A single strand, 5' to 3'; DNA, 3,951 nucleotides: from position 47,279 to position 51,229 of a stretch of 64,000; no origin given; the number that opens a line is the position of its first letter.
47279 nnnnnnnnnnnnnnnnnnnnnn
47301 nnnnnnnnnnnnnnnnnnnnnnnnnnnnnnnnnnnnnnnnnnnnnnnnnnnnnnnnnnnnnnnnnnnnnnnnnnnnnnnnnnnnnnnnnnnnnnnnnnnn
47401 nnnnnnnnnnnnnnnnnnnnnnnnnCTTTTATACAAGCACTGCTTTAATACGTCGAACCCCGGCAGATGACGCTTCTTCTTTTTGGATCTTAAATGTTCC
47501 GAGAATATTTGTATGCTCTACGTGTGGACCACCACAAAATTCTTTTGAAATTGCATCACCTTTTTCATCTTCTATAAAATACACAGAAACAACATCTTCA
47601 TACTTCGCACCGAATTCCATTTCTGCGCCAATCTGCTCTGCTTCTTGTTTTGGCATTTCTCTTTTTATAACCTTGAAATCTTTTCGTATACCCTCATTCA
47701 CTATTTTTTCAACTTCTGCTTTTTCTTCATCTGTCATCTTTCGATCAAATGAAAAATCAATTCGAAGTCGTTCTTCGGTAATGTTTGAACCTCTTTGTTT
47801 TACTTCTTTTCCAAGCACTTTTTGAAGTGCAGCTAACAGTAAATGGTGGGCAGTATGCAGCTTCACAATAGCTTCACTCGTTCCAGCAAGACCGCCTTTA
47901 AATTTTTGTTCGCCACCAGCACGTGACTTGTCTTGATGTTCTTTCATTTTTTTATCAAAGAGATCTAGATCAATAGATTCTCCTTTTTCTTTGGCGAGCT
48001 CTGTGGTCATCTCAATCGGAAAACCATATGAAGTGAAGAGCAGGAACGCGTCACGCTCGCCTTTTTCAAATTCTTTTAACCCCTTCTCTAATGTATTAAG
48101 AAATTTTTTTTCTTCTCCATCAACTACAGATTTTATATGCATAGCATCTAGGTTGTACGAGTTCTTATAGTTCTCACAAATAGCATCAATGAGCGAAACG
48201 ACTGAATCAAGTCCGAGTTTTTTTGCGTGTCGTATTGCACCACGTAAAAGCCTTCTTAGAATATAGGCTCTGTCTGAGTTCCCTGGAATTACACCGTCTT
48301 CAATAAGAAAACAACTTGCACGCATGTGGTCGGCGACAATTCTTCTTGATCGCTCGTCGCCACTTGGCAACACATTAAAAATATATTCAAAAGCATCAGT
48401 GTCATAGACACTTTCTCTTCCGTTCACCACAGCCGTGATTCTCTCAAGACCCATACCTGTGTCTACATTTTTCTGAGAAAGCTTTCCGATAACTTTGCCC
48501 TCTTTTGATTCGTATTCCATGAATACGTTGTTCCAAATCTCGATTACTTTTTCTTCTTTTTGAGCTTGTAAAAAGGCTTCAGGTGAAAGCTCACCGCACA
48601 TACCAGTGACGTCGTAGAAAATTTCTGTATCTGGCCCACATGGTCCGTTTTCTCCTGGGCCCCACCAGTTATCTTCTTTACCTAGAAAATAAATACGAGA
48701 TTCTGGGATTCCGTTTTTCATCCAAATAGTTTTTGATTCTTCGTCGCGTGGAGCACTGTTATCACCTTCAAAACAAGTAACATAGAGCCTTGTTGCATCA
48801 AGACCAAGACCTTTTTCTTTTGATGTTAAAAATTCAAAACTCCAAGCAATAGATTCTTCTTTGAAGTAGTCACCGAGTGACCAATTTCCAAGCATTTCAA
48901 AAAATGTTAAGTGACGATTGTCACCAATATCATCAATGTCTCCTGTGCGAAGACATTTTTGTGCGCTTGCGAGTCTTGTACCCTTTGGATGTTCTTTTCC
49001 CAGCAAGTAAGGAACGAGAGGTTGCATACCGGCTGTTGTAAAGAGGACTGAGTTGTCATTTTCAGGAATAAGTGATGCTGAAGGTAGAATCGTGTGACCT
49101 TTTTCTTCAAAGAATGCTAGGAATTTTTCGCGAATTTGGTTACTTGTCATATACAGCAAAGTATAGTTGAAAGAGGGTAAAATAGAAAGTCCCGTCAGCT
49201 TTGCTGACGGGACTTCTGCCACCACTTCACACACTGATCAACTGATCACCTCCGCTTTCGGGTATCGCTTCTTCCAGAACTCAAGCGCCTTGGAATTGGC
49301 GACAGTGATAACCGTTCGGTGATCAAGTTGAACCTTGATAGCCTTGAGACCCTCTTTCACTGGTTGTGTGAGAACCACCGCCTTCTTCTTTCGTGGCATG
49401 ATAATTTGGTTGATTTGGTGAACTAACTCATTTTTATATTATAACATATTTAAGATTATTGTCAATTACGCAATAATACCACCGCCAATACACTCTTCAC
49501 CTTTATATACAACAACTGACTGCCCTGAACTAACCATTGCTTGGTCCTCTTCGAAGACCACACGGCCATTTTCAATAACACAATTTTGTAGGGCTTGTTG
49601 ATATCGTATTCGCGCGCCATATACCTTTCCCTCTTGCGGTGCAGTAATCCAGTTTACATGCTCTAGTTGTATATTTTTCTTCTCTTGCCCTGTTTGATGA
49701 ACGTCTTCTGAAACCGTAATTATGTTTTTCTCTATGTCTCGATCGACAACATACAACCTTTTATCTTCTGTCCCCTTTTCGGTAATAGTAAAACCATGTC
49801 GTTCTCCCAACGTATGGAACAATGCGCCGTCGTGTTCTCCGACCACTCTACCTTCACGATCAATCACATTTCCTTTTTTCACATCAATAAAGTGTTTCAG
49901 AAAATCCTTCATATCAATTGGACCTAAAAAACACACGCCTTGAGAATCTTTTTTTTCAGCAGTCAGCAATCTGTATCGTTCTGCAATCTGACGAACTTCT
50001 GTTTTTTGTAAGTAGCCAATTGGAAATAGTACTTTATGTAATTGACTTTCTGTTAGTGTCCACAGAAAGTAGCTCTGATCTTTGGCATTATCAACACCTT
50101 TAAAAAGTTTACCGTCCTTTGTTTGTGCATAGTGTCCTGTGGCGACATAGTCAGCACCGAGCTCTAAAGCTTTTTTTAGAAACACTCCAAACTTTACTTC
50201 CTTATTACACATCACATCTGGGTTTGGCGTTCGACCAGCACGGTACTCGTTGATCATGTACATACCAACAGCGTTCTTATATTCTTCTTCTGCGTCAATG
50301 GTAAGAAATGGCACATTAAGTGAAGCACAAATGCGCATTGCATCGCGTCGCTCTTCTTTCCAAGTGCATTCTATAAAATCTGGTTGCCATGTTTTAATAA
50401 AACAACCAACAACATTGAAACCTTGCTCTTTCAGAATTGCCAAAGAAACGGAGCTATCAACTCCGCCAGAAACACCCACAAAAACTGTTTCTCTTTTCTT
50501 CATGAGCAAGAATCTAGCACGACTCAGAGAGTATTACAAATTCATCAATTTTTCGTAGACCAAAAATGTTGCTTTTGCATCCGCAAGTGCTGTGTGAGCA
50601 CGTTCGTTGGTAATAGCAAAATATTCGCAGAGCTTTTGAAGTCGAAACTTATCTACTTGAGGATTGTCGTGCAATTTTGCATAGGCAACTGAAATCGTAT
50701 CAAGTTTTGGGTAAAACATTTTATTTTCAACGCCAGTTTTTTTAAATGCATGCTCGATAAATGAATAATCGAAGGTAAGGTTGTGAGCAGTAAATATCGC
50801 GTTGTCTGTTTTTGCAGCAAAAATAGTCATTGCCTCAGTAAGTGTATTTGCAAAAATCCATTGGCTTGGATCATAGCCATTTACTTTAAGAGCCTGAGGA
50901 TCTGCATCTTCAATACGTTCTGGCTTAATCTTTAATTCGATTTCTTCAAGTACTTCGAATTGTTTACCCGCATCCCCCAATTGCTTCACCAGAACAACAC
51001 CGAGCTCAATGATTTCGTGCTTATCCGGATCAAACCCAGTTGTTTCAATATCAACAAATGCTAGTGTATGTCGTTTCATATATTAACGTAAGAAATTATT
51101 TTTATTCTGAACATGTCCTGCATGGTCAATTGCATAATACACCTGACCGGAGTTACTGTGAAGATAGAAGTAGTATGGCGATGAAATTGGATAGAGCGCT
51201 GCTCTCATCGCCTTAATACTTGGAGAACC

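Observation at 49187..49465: A 53-aa basic-peptide gene with a perfect consensus promoter squeezed into the 230-bp alaS-mnmA spacer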

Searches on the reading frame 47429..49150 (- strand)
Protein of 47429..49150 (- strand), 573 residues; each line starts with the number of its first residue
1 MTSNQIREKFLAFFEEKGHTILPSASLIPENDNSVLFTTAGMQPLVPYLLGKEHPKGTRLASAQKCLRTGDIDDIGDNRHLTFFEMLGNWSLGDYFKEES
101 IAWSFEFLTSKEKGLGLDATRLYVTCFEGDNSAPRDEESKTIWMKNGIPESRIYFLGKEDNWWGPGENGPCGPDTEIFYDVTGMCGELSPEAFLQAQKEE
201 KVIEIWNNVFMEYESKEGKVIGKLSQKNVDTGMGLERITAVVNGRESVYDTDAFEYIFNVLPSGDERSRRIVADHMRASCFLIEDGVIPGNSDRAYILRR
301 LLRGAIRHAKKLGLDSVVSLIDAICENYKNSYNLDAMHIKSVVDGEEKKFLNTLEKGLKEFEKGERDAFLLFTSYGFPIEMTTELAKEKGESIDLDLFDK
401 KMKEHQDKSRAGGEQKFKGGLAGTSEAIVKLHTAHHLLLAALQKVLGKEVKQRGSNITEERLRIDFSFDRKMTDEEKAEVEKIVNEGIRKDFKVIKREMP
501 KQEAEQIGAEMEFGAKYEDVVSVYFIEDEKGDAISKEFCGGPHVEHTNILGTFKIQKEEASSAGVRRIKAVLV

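Call 7: search_protein_families(library=pfam, proteins=[window:47429-49150:-], max_evalue=1)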
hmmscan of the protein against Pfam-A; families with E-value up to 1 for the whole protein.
window:47429-49150:- (573 aa): 2 families
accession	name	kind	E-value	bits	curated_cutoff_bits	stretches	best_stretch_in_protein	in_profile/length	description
PF01411.24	tRNA-synt_2c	-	1.6e-122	410.3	30.3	1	5-433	1-450/552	tRNA synthetases class II (A)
PF07973.19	tRNA_SAD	-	2.8e-14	53.3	24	1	521-568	1-43/44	Threonyl and Alanyl tRNA synthetase second additional domain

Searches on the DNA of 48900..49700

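Call 6: search_rna_families(source=window, start=48900, end=49700, threshold=evalue, max_evalue=10)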
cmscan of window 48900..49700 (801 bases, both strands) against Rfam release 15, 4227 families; matches with E-value up to 10: 5.
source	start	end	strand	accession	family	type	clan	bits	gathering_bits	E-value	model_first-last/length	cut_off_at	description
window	49150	49241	-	RF01719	Pseudomon-1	Gene; sRNA;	-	22.8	50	0.05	1-116/116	no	Pseudomon-1/ErsA RNA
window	49172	49255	-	RF00236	ctRNA_pGA1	Gene; antisense;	-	20.5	45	0.17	1-79/79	no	ctRNA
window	49187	49215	+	RF01837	toga_FSE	Cis-reg; frameshift_element;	-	18.9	40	0.78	1-29/29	no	togavirus ribosomal frameshift element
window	49368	49463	+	RF02120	FTX_2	Gene; lncRNA;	-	14.7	48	4.5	1-97/97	no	FTX transcript, XIST regulator conserved region 2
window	49189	49213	-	RF02687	RAGATH-8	Gene; sRNA;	-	9.4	86.7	6.9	1-276/276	no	RAGATH-8 RNA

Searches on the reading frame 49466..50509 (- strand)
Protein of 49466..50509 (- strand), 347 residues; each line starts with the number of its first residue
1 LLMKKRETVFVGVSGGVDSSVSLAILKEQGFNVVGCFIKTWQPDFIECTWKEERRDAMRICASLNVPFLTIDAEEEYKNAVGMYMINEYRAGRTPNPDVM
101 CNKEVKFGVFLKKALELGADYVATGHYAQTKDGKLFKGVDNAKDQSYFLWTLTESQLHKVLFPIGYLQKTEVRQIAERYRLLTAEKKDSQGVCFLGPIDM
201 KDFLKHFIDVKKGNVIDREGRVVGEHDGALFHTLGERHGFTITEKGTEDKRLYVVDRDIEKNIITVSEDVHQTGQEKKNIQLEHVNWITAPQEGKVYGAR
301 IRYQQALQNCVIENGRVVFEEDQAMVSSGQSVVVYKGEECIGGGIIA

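Call 7: search_protein_families(library=pfam, proteins=[window:49466-50509:-], max_evalue=1)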
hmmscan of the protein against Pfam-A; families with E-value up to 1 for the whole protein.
window:49466-50509:- (347 aa): 11 families
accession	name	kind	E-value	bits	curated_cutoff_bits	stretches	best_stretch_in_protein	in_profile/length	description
PF03054.22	tRNA_Me_trans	-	1.8e-72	243.7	20.6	1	8-196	2-201/202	tRNA methyl transferase HUP domain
PF20259.3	tRNA_Me_trans_M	-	1e-18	67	27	1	201-267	1-65/66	tRNA methyl transferase PRC-barrel domain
PF20258.4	tRNA_Me_trans_C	-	1e-13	51.8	20.6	1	278-346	2-77/77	Aminomethyltransferase beta-barrel domain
PF00764.25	Arginosuc_synth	-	8.2e-05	23.1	27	1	9-81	2-69/162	Arginosuccinate synthase N-terminal HUP domain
PF02540.23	NAD_synthase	-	0.0013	18.4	21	1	7-79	19-87/242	NAD synthase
PF06508.19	QueC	-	0.028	14.4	22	1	10-73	3-60/210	Queuosine biosynthesis protein QueC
PF01171.26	ATP_bind_3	-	0.037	14.2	27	1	9-75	2-68/182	PP-loop family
PF16722.10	SAPIS-gp6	-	0.058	14.3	27.4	1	248-283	22-59/72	Pathogenicity island protein gp6 in Staphylococcus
PF00733.27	Asn_synthase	-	0.094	12.8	21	1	4-59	15-71/354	Asparagine synthase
PF02568.20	ThiI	-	0.1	12.6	20.5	1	7-40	4-37/197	Thiamine biosynthesis protein (ThiI)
PF18566.7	Ldi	-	0.13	12.2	26.1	1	33-126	217-293/318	Linalool dehydratase/isomerase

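Call 24: find_homologous_proteins(query=window:49466-50500:-, max_evalue=1e-60)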
Query window:49466-50500:- (344 aa): 7985 proteins with E <= 1e-60 among 8000 candidates; the best 120 are listed.
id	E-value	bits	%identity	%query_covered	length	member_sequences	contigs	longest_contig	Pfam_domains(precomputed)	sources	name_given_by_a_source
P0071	9.5e-232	786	100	100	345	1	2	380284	PF20259.4,PF03054.23,PF20258.5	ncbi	-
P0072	3.2e-200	682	86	100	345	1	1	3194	PF20259.4,PF03054.23,PF20258.5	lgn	-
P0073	3.2e-187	640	80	99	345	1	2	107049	PF20259.4,PF03054.23,PF20258.5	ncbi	ncbi:MAG: tRNA 2-thiouridine(34) synthase MnmA [Candidatus Paceibacterota bacterium]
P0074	3.6e-187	640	80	100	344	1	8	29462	PF20259.4,PF03054.23,PF20258.5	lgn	-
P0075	5.6e-187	639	80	99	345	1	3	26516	PF20259.4,PF03054.23,PF20258.5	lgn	-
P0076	7.9e-185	632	78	100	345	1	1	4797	PF20259.4,PF03054.23,PF20258.5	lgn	-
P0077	2.5e-184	630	77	100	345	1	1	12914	PF20259.4,PF03054.23,PF20258.5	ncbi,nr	ncbi:MAG: tRNA-uridine 2-sulfurtransferase [Patescibacteria group bacterium]|nr:tRNA-uridine 2-sulfu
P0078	7.7e-184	629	78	100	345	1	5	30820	PF20259.4,PF03054.23,PF20258.5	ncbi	-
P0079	1.1e-183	628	78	99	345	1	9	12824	PF20259.4,PF03054.23,PF20258.5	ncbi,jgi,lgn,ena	-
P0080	1.6e-183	628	79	99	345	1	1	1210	PF20259.4,PF03054.23,PF20258.5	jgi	jgi:tRNA-specific 2-thiouridylase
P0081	6.2e-183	626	77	100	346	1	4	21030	PF20259.4,PF03054.23,PF20258.5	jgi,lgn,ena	jgi:tRNA-specific 2-thiouridylase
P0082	3.3e-181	620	77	96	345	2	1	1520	PF20259.4,PF03054.23,PF20258.5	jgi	jgi:tRNA-specific 2-thiouridylase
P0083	1.0e-180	618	77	100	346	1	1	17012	PF20259.4,PF03054.23,PF20258.5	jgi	-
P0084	3.7e-180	617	78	100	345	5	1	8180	PF20259.4,PF03054.23,PF20258.5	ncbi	-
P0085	5.7e-180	616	77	100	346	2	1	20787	PF20259.4,PF03054.23,PF20258.5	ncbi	-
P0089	9.4e-179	612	76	99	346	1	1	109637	PF20259.4,PF03054.23,PF20258.5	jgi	jgi:tRNA-specific 2-thiouridylase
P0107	2.9e-161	554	69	100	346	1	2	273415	PF20259.4,PF03054.23,PF20258.5,PF02540.24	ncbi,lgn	-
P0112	9.6e-160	549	69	100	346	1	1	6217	PF20259.4,PF03054.23,PF20258.5,PF02540.24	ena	-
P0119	5.2e-158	544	68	99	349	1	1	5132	PF20259.4,PF03054.23,PF20258.5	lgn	-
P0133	6.9e-156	537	68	100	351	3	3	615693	PF20259.4,PF03054.23,PF20258.5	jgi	jgi:tRNA-specific 2-thiouridylase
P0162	1.7e-141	489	64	100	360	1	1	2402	PF20259.4,PF03054.23,PF20258.5,PF02540.24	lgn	-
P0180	7.3e-137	474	61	100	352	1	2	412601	PF20259.4,PF03054.23,PF20258.5,PF02540.24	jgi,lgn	jgi:tRNA-specific 2-thiouridylase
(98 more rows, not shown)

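Call 37: find_encoding_contigs(protein=P0089, flank=3000, max_places=1)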
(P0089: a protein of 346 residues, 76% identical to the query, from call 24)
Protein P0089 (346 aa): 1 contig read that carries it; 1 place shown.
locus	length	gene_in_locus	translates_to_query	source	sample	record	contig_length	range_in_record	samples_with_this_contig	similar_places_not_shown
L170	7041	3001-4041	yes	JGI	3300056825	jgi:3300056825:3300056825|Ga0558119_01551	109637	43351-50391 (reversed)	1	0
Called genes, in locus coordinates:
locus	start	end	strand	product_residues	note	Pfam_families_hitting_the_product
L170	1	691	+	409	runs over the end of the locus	PF26449:DUF8128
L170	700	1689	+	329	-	PF02618:YceG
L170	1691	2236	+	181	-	PF16473:Rv2179c-like (faint), PF00929:RNase_T, PF13482:RNase_H_2 (faint)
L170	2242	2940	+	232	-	-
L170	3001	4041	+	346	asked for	PF03054:tRNA_Me_trans, PF20259:tRNA_Me_trans_M, PF20258:tRNA_Me_trans_C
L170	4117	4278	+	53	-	-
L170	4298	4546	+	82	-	-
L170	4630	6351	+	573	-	PF01411:tRNA-synt_2c, PF07973:tRNA_SAD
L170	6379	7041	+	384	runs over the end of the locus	-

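Call 38: find_encoding_contigs(protein=P0112, flank=3000, max_places=1)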
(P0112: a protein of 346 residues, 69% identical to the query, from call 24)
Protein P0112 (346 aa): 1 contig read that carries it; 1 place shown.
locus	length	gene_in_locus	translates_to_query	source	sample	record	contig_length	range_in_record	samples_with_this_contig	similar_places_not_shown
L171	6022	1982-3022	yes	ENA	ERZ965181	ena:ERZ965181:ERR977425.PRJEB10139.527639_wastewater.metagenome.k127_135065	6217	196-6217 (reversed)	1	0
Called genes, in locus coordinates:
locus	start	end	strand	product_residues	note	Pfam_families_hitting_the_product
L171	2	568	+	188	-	?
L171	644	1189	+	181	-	PF00929:RNase_T, PF21762:DEDDh_C (weak)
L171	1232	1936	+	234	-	-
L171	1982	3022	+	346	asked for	PF02540:NAD_synthase (faint), PF03054:tRNA_Me_trans, PF20259:tRNA_Me_trans_M, PF20258:tRNA_Me_trans_C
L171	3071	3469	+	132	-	-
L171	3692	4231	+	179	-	PF02875:Mur_ligase_C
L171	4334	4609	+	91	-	-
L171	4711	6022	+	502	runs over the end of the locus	?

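Call 39: find_encoding_contigs(protein=P0119, flank=3000, max_places=1)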
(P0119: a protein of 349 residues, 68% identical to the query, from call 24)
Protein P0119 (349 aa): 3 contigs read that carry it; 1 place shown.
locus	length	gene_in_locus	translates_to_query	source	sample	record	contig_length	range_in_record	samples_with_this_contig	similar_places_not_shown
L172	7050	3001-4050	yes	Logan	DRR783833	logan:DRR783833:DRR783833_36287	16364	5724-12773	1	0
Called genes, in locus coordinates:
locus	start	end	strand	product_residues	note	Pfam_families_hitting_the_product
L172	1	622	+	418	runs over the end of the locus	PF26449:DUF8128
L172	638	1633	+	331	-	PF02618:YceG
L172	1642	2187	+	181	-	PF16473:Rv2179c-like (weak), PF00929:RNase_T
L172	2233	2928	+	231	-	-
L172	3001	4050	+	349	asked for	PF03054:tRNA_Me_trans, PF20259:tRNA_Me_trans_M, PF20258:tRNA_Me_trans_C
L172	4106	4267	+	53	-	-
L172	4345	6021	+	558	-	PF01411:tRNA-synt_2c, PF07973:tRNA_SAD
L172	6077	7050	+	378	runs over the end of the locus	-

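Call 40: find_encoding_contigs(protein=P0162, flank=3000, max_places=1)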
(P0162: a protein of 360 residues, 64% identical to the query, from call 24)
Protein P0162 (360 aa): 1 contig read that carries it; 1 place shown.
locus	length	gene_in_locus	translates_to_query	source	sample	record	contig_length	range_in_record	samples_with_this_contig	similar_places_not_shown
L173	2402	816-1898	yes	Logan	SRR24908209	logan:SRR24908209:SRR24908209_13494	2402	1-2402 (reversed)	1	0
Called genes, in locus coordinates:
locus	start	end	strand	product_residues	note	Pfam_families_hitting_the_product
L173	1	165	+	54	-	?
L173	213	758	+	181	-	PF16473:Rv2179c-like, PF00929:RNase_T, PF13482:RNase_H_2 (faint)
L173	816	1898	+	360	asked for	PF02540:NAD_synthase (faint), PF03054:tRNA_Me_trans, PF20259:tRNA_Me_trans_M, PF20258:tRNA_Me_trans_C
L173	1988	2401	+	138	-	?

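Call 42: find_encoding_contigs(protein=P0107, flank=3000, max_places=1)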
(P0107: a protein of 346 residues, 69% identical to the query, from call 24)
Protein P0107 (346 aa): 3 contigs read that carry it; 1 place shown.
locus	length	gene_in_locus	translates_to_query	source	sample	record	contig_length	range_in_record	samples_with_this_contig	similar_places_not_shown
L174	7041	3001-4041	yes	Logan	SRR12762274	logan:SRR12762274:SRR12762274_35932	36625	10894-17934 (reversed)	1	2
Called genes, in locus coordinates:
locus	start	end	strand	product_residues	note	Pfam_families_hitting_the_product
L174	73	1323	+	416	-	PF26449:DUF8128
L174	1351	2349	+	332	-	PF02618:YceG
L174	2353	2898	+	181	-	PF00929:RNase_T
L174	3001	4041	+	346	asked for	PF02540:NAD_synthase (weak), PF03054:tRNA_Me_trans, PF20259:tRNA_Me_trans_M, PF20258:tRNA_Me_trans_C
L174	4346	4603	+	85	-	-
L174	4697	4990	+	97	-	-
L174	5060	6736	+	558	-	PF01411:tRNA-synt_2c, PF07973:tRNA_SAD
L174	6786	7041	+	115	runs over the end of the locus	-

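Call 43: find_encoding_contigs(protein=P0133, flank=3000, max_places=1)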
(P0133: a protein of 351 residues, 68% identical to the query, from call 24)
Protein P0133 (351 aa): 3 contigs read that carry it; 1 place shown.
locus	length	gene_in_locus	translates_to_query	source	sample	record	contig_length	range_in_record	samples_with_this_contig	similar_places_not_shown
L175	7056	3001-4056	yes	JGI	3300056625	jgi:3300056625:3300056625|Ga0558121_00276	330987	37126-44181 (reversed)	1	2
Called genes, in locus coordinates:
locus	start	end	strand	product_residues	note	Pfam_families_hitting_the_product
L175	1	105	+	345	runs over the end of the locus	PF04545:Sigma70_r4, PF05066:HARE-HTH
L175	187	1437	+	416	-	PF26449:DUF8128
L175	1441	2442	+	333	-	PF02618:YceG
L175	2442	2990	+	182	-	PF16473:Rv2179c-like (faint), PF00929:RNase_T, PF13482:RNase_H_2 (faint)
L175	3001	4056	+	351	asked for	PF03054:tRNA_Me_trans, PF20259:tRNA_Me_trans_M, PF20258:tRNA_Me_trans_C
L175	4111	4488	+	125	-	-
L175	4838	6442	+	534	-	PF01411:tRNA-synt_2c, PF07973:tRNA_SAD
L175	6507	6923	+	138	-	-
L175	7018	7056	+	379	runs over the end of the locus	-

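Call 44: find_encoding_contigs(protein=P0180, flank=3000, max_places=1)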
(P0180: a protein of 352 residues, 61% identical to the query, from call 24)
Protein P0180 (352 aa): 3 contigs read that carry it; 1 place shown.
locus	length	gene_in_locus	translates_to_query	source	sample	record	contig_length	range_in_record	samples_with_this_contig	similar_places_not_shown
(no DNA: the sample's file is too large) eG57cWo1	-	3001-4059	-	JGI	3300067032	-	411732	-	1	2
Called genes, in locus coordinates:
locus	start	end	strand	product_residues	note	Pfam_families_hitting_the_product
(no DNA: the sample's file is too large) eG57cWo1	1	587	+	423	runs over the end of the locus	PF26449:DUF8128 (faint)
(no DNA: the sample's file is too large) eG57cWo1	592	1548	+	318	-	PF02618:YceG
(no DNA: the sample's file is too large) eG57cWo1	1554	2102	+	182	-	PF00929:RNase_T, PF21762:DEDDh_C (weak)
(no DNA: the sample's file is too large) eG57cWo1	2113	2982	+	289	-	PF10672:Methyltrans_SAM, PF03602:Cons_hypoth95 (weak)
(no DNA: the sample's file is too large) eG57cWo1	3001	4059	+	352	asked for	PF02540:NAD_synthase (weak), PF03054:tRNA_Me_trans, PF20259:tRNA_Me_trans_M, PF20258:tRNA_Me_trans_C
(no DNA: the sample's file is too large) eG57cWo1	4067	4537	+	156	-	PF02308:MgtC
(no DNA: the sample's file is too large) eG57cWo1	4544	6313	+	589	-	PF08439:Peptidase_M3_N, PF01432:Peptidase_M3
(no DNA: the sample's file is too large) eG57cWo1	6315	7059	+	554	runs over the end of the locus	PF01411:tRNA-synt_2c, PF07973:tRNA_SAD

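Call 51: search_protein_families(library=pfam, proteins=[L175:4111-4488:+, L174:4346-4603:+, L171:3071-3469:+, L171:3692-4231:+], max_evalue=0.01)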
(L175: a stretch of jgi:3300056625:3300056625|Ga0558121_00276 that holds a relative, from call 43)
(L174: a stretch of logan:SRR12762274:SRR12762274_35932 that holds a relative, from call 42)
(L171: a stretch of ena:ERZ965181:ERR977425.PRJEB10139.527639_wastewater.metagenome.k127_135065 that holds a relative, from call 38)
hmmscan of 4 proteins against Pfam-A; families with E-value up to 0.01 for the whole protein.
L175:4111-4488:+ (125 aa): 0 families

L174:4346-4603:+ (85 aa): 0 families

L171:3071-3469:+ (132 aa): 0 families

L171:3692-4231:+ (179 aa): 1 family
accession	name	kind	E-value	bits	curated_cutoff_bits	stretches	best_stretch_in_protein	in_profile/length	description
PF02875.26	Mur_ligase_C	-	1.4e-13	52.2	28.4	1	43-156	1-127/127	Mur ligase, glutamate ligase domain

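Call 62: search_protein_families(library=phrogs, proteins=[L170:4298-4546:+, L174:4697-4990:+], max_evalue=1)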
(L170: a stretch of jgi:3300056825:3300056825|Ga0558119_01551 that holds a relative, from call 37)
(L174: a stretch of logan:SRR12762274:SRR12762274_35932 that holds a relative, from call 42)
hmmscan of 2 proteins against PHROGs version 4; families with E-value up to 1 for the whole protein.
L170:4298-4546:+ (82 aa): 1 family
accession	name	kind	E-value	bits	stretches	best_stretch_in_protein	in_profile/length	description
phrog_29476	-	unknown function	0.16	12.8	1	60-75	22-37/53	-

L174:4697-4990:+ (97 aa): 0 families

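Call 63: search_protein_families(library=padloc, proteins=[L170:4298-4546:+, L174:4697-4990:+], max_evalue=1)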
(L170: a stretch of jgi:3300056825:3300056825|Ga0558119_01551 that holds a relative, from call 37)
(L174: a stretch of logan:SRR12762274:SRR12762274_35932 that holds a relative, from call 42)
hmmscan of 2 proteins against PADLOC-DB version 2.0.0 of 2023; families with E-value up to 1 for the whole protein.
L170:4298-4546:+ (82 aa): 0 families

L174:4697-4990:+ (97 aa): 0 families

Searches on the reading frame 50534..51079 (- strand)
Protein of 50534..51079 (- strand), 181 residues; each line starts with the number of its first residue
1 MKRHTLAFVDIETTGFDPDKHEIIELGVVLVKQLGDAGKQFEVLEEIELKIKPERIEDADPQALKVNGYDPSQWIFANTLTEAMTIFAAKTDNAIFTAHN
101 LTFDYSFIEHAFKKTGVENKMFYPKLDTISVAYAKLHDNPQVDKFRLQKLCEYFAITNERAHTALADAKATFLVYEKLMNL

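Call 7: search_protein_families(library=pfam, proteins=[window:50534-51079:-], max_evalue=1)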
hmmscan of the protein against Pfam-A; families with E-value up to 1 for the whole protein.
window:50534-51079:- (181 aa): 4 families
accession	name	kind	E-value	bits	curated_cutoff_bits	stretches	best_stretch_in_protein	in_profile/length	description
PF00929.31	RNase_T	-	3.1e-22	80.3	24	1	8-174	2-163/164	Exonuclease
PF16473.11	Rv2179c-like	-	8.9e-08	32.5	27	1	7-172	3-170/177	3'-5' exoribonuclease Rv2179c-like domain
PF13482.12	RNase_H_2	-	8.8e-05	22.9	22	1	7-33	1-27/165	RNase_H superfamily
PF21762.3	DEDDh_C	-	0.0046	17.6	27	1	79-173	92-183/188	DNA polymerase III subunit epsilon-like, C-terminal domain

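Call 14: find_encoding_contigs(protein=window:50534-51079:-, flank=3000, max_places=6)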
Protein window:50534-51079:- (181 aa): 5 contigs read that carry it; 3 places shown.
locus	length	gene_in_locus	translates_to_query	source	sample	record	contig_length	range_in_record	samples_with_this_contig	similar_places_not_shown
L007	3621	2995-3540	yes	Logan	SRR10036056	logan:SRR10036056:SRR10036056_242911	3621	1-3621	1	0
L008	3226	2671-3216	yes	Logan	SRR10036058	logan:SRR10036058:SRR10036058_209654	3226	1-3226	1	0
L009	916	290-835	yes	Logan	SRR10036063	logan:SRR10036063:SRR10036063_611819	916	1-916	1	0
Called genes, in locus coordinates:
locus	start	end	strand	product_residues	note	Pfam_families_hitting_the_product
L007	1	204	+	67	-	?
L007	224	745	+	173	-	-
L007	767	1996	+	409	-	PF26449:DUF8128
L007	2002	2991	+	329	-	PF02618:YceG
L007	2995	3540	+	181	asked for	PF16473:Rv2179c-like (weak), PF00929:RNase_T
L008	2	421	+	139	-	?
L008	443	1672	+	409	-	PF26449:DUF8128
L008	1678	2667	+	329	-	PF02618:YceG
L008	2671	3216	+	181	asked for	PF16473:Rv2179c-like (weak), PF00929:RNase_T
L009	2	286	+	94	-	?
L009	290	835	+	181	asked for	PF16473:Rv2179c-like (weak), PF00929:RNase_T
